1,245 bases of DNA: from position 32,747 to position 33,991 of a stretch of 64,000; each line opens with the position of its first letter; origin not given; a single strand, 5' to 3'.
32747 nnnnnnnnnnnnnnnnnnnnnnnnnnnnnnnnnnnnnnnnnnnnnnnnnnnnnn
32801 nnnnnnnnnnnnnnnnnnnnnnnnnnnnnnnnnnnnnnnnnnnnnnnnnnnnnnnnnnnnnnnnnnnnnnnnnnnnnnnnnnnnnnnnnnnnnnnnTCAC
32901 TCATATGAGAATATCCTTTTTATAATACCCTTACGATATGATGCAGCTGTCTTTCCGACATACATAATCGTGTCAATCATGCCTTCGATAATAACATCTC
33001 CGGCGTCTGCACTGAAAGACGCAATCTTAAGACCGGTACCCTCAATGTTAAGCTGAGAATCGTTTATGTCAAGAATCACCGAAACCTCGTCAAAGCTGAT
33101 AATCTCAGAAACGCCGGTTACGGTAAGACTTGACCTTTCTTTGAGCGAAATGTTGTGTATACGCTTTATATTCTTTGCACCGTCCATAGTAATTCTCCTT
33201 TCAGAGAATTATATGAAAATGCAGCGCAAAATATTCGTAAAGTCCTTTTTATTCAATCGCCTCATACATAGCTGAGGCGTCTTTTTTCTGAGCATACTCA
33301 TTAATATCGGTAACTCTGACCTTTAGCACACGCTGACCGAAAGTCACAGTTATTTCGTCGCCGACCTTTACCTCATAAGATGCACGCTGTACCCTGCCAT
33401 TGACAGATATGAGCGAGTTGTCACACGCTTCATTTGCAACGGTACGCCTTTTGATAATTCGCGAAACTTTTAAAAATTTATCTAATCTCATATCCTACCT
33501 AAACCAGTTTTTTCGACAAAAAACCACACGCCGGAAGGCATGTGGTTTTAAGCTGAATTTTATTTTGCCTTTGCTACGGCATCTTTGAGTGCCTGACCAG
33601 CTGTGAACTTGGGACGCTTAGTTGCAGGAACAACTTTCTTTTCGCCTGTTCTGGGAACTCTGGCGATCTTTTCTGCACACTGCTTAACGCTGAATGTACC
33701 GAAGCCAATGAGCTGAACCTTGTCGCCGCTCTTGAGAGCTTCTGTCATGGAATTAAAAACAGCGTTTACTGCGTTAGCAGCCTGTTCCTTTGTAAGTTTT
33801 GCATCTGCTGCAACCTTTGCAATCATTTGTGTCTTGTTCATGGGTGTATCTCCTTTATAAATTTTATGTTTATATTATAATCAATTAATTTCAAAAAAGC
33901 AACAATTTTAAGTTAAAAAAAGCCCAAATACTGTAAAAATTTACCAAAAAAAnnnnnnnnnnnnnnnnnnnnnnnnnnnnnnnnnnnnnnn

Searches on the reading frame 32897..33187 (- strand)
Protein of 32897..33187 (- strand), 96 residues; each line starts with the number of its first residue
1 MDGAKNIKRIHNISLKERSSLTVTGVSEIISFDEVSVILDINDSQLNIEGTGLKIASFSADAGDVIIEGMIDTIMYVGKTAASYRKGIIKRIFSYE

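Call 7: search_protein_families(library=pfam, proteins=[window:32897-33187:-])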
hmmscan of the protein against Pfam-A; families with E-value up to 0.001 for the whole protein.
window:32897-33187:- (96 aa): 1 family
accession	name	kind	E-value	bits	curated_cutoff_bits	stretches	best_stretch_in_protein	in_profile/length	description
PF07873.16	YabP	-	1.5e-16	60.3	27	1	11-76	1-64/64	YabP family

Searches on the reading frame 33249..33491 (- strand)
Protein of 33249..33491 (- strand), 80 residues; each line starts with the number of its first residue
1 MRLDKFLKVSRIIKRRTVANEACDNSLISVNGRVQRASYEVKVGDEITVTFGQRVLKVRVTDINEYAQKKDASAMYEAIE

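Call 7: search_protein_families(library=pfam, proteins=[window:33249-33491:-])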
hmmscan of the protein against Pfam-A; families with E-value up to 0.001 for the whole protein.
window:33249-33491:- (80 aa): 1 family
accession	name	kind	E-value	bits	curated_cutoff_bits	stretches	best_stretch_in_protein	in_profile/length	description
PF01479.30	S4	-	3.3e-10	40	22.8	1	1-47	1-48/48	S4 domain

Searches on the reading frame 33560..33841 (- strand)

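Call 7: search_protein_families(library=pfam, proteins=[window:33560-33841:-])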
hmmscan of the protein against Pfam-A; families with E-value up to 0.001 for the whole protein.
window:33560-33841:- (93 aa): 4 families
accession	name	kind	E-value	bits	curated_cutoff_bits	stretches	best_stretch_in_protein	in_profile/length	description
PF00216.26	Bac_DNA_binding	-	4.5e-30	104.2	22.4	1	1-89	1-89/90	Bacterial DNA-binding protein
PF18291.6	HU-HIG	-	1.1e-05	26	26.2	1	2-90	33-119/125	HU domain fused to wHTH, Ig, or Glycine-rich motif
PF18289.6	HU-CCDC81_euk_2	-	0.00047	20.6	26.1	1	8-53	8-55/75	CCDC81 eukaryotic HU domain 2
PF14908.11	HU-CCDC81_euk_1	-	0.00072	20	26.1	1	14-61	17-64/89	CCDC81 eukaryotic HU domain 1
